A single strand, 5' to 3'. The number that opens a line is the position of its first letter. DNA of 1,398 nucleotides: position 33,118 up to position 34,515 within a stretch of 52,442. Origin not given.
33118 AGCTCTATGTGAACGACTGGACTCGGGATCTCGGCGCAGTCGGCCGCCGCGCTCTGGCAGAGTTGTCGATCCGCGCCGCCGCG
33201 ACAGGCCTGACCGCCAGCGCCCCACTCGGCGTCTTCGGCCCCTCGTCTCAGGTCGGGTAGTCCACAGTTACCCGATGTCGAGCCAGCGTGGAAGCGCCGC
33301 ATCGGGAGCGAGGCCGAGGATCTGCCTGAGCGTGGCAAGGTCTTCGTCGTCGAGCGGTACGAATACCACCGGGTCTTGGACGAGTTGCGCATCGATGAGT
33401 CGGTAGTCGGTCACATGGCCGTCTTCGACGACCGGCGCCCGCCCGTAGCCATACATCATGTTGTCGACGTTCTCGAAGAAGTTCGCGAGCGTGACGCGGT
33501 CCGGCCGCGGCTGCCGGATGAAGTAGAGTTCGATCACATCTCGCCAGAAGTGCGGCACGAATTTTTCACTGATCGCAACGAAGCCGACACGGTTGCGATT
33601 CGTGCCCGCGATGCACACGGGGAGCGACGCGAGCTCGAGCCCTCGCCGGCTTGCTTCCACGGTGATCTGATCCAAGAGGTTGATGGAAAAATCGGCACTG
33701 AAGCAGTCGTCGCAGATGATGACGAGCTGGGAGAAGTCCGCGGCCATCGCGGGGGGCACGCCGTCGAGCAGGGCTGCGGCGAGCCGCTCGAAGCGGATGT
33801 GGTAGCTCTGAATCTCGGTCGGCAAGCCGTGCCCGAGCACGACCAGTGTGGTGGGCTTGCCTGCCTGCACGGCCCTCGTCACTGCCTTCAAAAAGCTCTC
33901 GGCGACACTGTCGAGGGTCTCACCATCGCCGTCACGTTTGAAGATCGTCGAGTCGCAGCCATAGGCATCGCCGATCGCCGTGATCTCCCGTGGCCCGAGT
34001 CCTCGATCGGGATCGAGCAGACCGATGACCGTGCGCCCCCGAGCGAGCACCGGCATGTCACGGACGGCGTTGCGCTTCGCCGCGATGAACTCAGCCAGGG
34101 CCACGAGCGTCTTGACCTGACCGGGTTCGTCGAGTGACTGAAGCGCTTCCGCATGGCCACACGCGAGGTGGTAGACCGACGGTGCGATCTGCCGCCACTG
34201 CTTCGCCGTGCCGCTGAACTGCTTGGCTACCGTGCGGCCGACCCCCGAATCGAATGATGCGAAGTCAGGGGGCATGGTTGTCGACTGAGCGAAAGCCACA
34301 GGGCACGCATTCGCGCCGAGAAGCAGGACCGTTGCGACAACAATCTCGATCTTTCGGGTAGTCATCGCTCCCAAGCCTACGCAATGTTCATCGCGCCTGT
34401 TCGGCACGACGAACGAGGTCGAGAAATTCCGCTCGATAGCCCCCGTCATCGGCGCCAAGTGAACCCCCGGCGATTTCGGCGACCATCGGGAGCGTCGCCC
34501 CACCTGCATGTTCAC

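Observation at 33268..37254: ECF sigma / vWA-domain anti-sigma / secreted putative cysteine peptidase operon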

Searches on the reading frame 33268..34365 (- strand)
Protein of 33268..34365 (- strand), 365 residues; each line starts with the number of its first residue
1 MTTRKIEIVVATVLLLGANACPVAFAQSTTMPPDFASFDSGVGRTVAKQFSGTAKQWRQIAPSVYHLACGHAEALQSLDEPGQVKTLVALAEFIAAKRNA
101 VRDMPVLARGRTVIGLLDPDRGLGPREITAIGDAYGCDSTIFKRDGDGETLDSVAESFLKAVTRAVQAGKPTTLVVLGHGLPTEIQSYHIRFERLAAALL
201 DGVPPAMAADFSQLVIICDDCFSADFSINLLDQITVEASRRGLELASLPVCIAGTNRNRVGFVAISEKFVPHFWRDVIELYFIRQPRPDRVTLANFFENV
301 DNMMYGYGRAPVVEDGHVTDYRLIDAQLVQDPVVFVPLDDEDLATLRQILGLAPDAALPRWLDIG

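Call 3: search_protein_families(library=pfam, proteins=[window:33268-34365:-], max_evalue=1)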
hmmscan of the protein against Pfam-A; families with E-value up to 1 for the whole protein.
window:33268-34365:- (365 aa): 0 families

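Call 4: search_protein_families(library=ncbifam, proteins=[window:33268-34365:-], max_evalue=1)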
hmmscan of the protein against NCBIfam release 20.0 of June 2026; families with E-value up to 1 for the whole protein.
window:33268-34365:- (365 aa): 0 families

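Call 5: find_homologous_proteins(query=window:33268-34365:-)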
Query window:33268-34365:- (365 aa): 446 proteins with E <= 0.001 among 8000 candidates; the best 120 are listed.
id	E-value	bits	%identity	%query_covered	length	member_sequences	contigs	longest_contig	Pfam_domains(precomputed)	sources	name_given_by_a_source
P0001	1.9e-241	818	100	100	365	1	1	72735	-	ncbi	-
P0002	5.9e-177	606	83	88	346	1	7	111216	-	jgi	jgi:hypothetical protein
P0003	2.7e-176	604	74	100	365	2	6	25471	-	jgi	jgi:hypothetical protein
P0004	7.4e-173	593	77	90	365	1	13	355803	-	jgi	jgi:hypothetical protein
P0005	1.4e-170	585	76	93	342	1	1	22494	-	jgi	jgi:hypothetical protein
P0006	2.6e-169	581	72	100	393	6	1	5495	-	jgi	-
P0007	1.9e-167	575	71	100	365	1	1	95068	-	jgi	jgi:hypothetical protein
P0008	2.6e-167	575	72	100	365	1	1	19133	-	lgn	-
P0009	3.2e-166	571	70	100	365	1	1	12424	-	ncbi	-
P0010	1.8e-159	549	72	97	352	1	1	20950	-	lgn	-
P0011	2.9e-159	548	71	93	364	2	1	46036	-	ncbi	-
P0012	7.2e-157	540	68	96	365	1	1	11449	-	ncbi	-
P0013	4.0e-155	535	67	98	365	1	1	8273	-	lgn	-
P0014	3.7e-153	528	69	93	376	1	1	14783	-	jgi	jgi:hypothetical protein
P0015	3.8e-149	515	70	89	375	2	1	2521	-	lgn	-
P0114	5.6e-119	416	56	95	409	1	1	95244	-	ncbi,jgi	jgi:hypothetical protein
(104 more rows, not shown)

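Call 6: search_solved_structures(query=window:33268-34365:-, max_evalue=10)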
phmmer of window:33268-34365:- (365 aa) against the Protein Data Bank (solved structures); distinct sequences matched with E-value up to 10: 0.

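Call 10: search_solved_structures(query=A1, max_evalue=10, show_alignments=3)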
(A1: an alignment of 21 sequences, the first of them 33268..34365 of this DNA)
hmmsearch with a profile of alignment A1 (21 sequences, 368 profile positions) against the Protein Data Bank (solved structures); distinct sequences matched with E-value up to 10: 1.
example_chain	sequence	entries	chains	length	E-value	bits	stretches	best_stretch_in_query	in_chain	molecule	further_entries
1efu_B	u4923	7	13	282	0.51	12.5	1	71-173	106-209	ELONGATION FACTOR TS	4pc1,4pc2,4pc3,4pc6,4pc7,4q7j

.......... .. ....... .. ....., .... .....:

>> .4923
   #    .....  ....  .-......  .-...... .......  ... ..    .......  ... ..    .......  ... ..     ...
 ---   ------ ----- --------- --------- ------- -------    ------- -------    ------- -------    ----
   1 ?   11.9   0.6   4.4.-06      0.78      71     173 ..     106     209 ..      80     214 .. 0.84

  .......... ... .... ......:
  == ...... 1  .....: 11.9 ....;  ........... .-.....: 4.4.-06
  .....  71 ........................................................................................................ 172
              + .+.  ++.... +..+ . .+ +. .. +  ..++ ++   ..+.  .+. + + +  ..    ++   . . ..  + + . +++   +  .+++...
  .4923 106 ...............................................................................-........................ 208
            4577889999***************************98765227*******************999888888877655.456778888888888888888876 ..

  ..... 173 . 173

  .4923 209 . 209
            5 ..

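Call 11: find_encoding_contigs(protein=P0001, flank=6000, max_places=3)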
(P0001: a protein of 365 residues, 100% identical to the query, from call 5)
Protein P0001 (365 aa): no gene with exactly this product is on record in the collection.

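Call 12: find_encoding_contigs(protein=P0114, flank=6000, max_places=3)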
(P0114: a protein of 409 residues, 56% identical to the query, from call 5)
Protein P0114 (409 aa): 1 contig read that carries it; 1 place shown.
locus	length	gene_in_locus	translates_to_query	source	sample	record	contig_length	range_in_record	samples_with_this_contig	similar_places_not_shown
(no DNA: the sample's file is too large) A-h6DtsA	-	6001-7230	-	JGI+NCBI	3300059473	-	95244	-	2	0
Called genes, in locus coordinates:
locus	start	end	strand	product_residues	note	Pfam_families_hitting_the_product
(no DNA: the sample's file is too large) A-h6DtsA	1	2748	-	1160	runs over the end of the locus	PF02811:PHP, PF07733:DNA_pol3_alpha, PF17657:DNA_pol3_finger, PF14579:HHH_6, PF01336:tRNA_anti-codon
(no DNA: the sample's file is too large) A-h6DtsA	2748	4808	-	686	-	-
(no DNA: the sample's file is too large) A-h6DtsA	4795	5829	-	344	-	-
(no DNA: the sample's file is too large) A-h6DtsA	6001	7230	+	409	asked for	-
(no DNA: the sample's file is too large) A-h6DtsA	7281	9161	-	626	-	PF21088:MS_channel_1st (weak), PF00924:MS_channel_2nd, PF21082:MS_channel_3rd (weak)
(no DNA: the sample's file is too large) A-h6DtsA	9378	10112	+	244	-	PF20360:DUF6655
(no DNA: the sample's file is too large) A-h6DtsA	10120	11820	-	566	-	PF01408:GFO_IDH_MocA, PF22725:GFO_IDH_MocA_C3 (faint)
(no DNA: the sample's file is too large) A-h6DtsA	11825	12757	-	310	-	-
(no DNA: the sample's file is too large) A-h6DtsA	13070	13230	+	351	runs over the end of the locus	PF00389:2-Hacid_dh, PF02826:2-Hacid_dh_C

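Call 13: find_related_loci(query=A1, collection=genome_contigs, flank=8000)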
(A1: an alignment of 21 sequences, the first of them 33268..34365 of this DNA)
Query A1 (365 aa) in genome_contigs; peptide patterns used: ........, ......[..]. (x = any residue, [..] = any of these).
163 stretches matched a pattern; 126 encode a relative of the query (tblastn E <= 1e-3); the best 80 are kept; 80 distinct loci.
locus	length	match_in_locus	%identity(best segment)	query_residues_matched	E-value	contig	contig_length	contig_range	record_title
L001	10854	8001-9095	70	1-365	4e-172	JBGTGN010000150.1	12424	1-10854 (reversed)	MAG: Pirellulales bacterium isolate JTS-RE216 k141_3441435, whole genome shotgun sequence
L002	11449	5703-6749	68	17-365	1e-160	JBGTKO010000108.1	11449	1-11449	MAG: Pirellulales bacterium isolate JTS-RE314 k141_2182530, whole genome shotgun sequence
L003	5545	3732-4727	70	34-365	1e-156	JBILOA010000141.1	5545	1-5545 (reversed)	MAG: Pirellulales bacterium isolate ME2017-10-13_3300042908_group7_bin179 Rohwer_bin1716_scaffold_15316_c1, whole genome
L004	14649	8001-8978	71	40-365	2e-154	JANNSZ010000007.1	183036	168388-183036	MAG: Planctomycetota bacterium isolate SOY_31_metabat_110 SOY_31_k141_416742, whole genome shotgun sequence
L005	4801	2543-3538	69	34-365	1e-154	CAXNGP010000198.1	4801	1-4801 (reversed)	MAG: Pirellulales bacterium isolate AE-24oct19-258 genome assembly, contig: AE-24oct19-C37008, whole genome shotgun sequ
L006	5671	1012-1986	70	41-365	3e-150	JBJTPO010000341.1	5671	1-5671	MAG: Planctomycetota bacterium isolate samp_4449_concoct_1573 samp_4449_1094574, whole genome shotgun sequence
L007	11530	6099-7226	61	9-365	1e-146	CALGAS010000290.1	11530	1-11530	MAG TPA_asm: uncultured bacterium isolate ERR1995204_bin.44_CONCOCT_v1.1_MAG genome assembly, contig: ERZ1644702.1258, w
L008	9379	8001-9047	66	17-365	1e-145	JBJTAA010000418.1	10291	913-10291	MAG: Planctomycetota bacterium isolate samp_4432_metabat2_25 samp_4432_2462231, whole genome shotgun sequence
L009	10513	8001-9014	68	28-365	2e-143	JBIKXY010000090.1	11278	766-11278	MAG: Pirellulales bacterium isolate ME2015-10-06_3300042338_group6_bin114 Rohwer_bin1715_scaffold_1999_c1, whole genome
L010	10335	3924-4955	66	28-365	1e-141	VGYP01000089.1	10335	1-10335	MAG: Planctomycetota bacterium isolate K_DeepCast_35m_m1_264 K_DeepCast_35m_m1_264_Ga0194129_10010130, whole genome shot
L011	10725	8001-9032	65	22-365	2e-138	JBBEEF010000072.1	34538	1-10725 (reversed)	MAG: Pirellulales bacterium isolate LejiaF_68_39 Lejia_F_1839_length_34538_cov_21, whole genome shotgun sequence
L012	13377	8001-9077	62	31-365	5e-137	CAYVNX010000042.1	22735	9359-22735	MAG TPA_asm: uncultured Candidatus Kuenenia sp. isolate SRP318679_co1_375 genome assembly, contig: NODE_3613_length_2273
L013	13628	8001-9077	61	31-365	2e-136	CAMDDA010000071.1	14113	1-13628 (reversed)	MAG: Candidatus Kuenenia stuttgartiensis isolate MiE-22jul19-122 genome assembly, contig: MiE-22jul19-C4015, whole genom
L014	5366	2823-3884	62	31-365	2e-135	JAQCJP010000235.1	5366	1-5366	MAG: Planctomycetota bacterium isolate casp40-mb.39 NODE_35200_length_5366_cov_0.067211, whole genome shotgun sequence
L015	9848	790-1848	58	16-365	5e-132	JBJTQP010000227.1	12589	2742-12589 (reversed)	MAG: Planctomycetaceae bacterium isolate samp_4448_semibin_300 samp_4448_1973846, whole genome shotgun sequence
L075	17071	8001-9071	50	15-365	7e-111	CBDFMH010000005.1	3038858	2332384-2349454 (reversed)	MAG: Pirellulales bacterium isolate 3f522adb-c3d1-4d0f-abb8-0f6670d89eb4 genome assembly, contig: contig_5, whole genome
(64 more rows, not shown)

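Call 16: predict_structure(alignment_id=A1)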
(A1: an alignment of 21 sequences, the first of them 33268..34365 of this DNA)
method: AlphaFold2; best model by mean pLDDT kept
length: 365 residues; sequences in the alignment: 21
mean_pLDDT: 78.4   pTM: 0.78
mean pLDDT of the five models: 78.4, 77.8, 74.9, 71.8, 71.1
residues with pLDDT >= 90: 140; 70-90: 112; 50-70: 86; < 50: 27
segments of 3 or more residues with pLDDT < 50: 19-27, 260-271, 304-307
pLDDT, mean of each block of 10 residues (from residue 1): 60 53 47 84 94 88 90 89 96 95 91 83 62 83 83 92 94 80 75 92 89 86 76 92 93 66 39 58 71 78 51 58 57 87 95 91 88
secondary structure, 60 per line:
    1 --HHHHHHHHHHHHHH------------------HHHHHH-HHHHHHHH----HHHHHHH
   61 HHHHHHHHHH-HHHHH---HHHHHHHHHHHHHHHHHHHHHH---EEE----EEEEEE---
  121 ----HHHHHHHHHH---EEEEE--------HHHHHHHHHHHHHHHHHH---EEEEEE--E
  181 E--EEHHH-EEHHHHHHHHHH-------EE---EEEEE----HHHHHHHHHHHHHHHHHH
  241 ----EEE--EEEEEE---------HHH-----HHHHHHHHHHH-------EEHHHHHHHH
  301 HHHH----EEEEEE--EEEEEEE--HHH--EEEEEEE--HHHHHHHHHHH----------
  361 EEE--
elements in order: H3-16 H35-40 H42-49 H54-70 H72-76 H80-101 E105-107 E112-117 H125-134 E138-142 H151-168 E172-177 H192-201 E214-218 H223-240 E245-247 E250-255 H273-283 H293-304 E309-314 E317-323 E331-337 H340-350 E361-363

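Call 19: search_protein_representatives(alignment_id=A1)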
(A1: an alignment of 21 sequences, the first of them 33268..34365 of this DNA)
Query: 21 sequences, 368 profile positions. Proteins with E-value up to 0.001 (for the whole library): 73; up to 1e-10: 42; up to 1e-30: 26. The best 73 are listed.
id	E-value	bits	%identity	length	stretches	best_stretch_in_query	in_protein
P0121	3.3e-148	510.1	-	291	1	85-368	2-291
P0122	3.7e-148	509.9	-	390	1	32-368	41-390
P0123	5.0e-135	466.7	-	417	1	19-368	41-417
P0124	6.6e-135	466.3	-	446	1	106-350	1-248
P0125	7.5e-119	413.5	-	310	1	25-311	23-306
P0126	3.9e-114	397.9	-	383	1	10-365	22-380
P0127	2.3e-111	388.8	-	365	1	15-368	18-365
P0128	9.1e-102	357.2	-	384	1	34-368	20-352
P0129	8.6e-99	347.5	-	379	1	28-368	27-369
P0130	8.2e-95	334.4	-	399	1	17-368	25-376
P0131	1.2e-91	323.9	-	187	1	182-368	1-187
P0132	1.2e-88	314.0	-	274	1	106-368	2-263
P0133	5.4e-82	292.2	-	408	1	6-202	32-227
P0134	2.8e-77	276.6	-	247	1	23-253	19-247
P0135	2.1e-66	240.9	-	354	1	48-368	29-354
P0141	1.2e-44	169.3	-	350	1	34-368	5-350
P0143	7.0e-44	166.8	-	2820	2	12-367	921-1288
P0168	2.2e-08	50.0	-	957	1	146-268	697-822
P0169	3.8e-08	49.2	-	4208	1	55-366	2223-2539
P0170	4.7e-08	48.9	-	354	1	140-270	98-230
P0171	5.2e-08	48.7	-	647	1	63-264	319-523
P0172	5.3e-08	48.7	-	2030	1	284-368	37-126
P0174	8.2e-08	48.1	-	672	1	93-259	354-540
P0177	1.2e-06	44.2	-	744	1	102-261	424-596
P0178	1.3e-06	44.2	-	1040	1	52-269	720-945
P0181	3.6e-06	42.7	-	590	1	137-269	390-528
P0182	6.9e-06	41.7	-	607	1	84-267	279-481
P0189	1.3e-04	37.6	-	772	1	77-268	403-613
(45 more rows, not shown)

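Call 20: search_protein_families(library=pfam, proteins=[P0168, P0170, P0171, P0174, P0177, P0178, P0181, P0182, P0189, P0141], max_evalue=0.01)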
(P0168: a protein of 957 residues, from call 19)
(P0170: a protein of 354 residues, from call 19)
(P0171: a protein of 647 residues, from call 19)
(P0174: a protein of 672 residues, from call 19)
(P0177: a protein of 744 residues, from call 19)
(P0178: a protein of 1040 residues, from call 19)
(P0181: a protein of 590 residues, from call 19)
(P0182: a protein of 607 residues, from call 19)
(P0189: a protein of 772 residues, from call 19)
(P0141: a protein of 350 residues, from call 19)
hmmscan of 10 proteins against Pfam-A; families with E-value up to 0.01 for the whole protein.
P0168 (957 aa): 0 families

P0170 (354 aa): 0 families

P0171 (647 aa): 0 families

P0174 (672 aa): 0 families

P0177 (744 aa): 0 families

P0178 (1040 aa): 0 families

P0181 (590 aa): 2 families
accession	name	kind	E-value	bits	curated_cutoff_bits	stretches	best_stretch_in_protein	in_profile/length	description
PF10518.14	TAT_signal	-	0.00033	20.9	22.7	1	50-67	2-19/21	TAT (twin-arginine translocation) pathway signal sequence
PF01650.23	Peptidase_C13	-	0.0017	18.4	22.8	1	423-498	104-175/258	Peptidase C13 family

P0182 (607 aa): 0 families

P0189 (772 aa): 0 families

P0141 (350 aa): 0 families

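Call 49: search_protein_families(library=pfam, proteins=[P0143, P0169, P0172], max_evalue=0.001)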
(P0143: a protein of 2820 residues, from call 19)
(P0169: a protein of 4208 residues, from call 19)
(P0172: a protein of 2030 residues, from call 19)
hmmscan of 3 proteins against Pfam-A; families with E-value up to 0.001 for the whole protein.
P0143 (2820 aa): 3 families
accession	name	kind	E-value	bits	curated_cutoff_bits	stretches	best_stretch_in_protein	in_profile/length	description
PF13646.12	HEAT_2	-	8e-15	55.3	27.7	2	1590-1687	3-88/88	HEAT repeats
PF13513.12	HEAT_EZ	-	3.4e-08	34.3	27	0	1659-1689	27-55/55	HEAT-like repeat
PF02985.28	HEAT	-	7.2e-05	23.1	23.5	0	1634-1656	8-29/31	HEAT repeat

P0169 (4208 aa): 2 families
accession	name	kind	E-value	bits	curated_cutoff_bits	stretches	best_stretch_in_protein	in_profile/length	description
PF13646.12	HEAT_2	-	3.8e-05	24.3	27.7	0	2006-2084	3-82/88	HEAT repeats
PF12672.12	DUF3793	-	0.0002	21.8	25.1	1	2922-2993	51-120/167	Protein of unknown function (DUF3793)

P0172 (2030 aa): 0 families

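Call 51: fold_search(model_id=the predicted structure, library=pdb)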
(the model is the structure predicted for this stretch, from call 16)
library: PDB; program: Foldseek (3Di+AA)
matches with E <= 10: 1531; with E <= 0.001: 2
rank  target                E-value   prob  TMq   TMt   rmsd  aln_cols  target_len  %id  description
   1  8tl0_A                4.1e-04  1.00  0.27  0.22   6.3       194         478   11  Structure of activated SAVED-CHAT filament (released 2024-03-06)
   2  6ns7_A                6.8e-04  0.99  0.30  0.41  13.0       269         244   14  Crystal structure of murine caspase-11 (released 2020-07-29)
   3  2c03_B                1.7e-03  0.84  0.22  0.25  11.7       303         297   13  GDP COMPLEX OF SRP GTPASE FFH NG DOMAIN (released 2007-02-13)
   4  6ns7_B                2.0e-03  0.99  0.31  0.43  12.4       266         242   14  Crystal structure of murine caspase-11 (released 2020-07-29)
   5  7wr1_A                2.0e-03  0.95  0.27  0.38  12.9       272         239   12  P32 of caspase-4 C258A mutant in complex with OspC3 C-terminal ankyrin-repeat domain (released 2023-01-25)
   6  1ng1                  2.1e-03  0.77  0.19  0.22  13.1       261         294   13  N AND GTPASE DOMAINS OF THE SIGNAL SEQUENCE RECOGNITION PROTEIN FFH FROM THERMUS AQUATICUS (released 1999-07-30)
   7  1jpn_B                2.3e-03  0.77  0.20  0.23  11.9       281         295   14  GMPPNP Complex of SRP GTPase NG Domain (released 2002-02-02)
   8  1ffh                  3.6e-03  0.72  0.20  0.24  11.9       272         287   12  N AND GTPASE DOMAINS OF THE SIGNAL SEQUENCE RECOGNITION PROTEIN FFH FROM THERMUS AQUATICUS (released 1997-12-31)
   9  8sf5_B                3.8e-03  0.96  0.23  0.21   8.9       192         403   14  Promiscuous amino acid gamma synthase from Caldicellulosiruptor hydrothermalis in open conformation (released 2023-12-27)
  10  3upd                  4.8e-03  0.28  0.13  0.13  17.2       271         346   12  2.9 Angstrom Crystal Structure of Ornithine Carbamoyltransferase (ArgF) from Vibrio vulnificus (released 2011-12-07)
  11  9j7r_A                5.0e-03  0.96  0.21  0.22   8.3       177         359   14  Crystal structure of S. aureus MccB mutant K196A (released 2025-09-03)
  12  6mfb_D                5.0e-03  0.87  0.25  0.24  13.6       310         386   12  Crystal structure of 3-hydroxykynurenine transaminase from Aedes aegypti (released 2019-09-18)
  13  8sf5_A                5.3e-03  0.96  0.23  0.21   7.1       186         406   14  Promiscuous amino acid gamma synthase from Caldicellulosiruptor hydrothermalis in open conformation (released 2023-12-27)
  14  7swh_C                5.3e-03  0.90  0.20  0.17  11.3       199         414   13  Crystal Structure of Putative cystathionine gamma-synthase from Burkholderia pseudomallei in Complex with PLP (released 2021-12-01)
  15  5uts_G                6.7e-03  0.54  0.23  0.20  18.3       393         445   13  Carbon Sulfoxide lyase, Egt2 in the Ergothioneine biosynthesis pathway (released 2018-02-21)
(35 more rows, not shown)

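Call 68: list_cluster_members(proteins=[P0001, P0194])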
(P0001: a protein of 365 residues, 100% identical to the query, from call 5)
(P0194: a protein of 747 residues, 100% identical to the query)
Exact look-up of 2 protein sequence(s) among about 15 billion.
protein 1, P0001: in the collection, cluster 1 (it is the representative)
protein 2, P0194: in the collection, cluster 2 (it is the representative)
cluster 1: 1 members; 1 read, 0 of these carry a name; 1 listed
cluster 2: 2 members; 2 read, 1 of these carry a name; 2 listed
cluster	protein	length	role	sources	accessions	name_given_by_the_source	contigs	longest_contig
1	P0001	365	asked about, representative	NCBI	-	-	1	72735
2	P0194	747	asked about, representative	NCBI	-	-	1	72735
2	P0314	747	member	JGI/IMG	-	Ca-activated chloride channel family protein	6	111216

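Call 73: search_protein_families(library=ncbifam, proteins=[L075:5058-6863:-, L075:6833-7807:-, L004:2608-7722:+], max_evalue=0.01)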
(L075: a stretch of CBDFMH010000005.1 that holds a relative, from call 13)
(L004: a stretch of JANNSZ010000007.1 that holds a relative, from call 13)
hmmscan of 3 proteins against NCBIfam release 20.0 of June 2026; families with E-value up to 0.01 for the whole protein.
L075:5058-6863:- (601 aa): 1 family
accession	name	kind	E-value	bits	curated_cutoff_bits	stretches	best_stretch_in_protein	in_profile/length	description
NF002882.0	PRK03348.1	equivalog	0.0065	15.3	389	0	243-437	165-354/461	DNA polymerase IV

L075:6833-7807:- (324 aa): 2 families
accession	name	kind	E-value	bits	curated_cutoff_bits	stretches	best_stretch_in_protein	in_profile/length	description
NF033429.2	ImuA_translesion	equivalog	1.4e-18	67.4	150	1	160-240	90-170/181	translesion DNA synthesis-associated protein ImuA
NF007892.0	PRK10595.1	equivalog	0.0083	15.9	162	0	179-227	107-155/169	cell division inhibitor SulA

L004:2608-7722:+ (1704 aa): 0 families
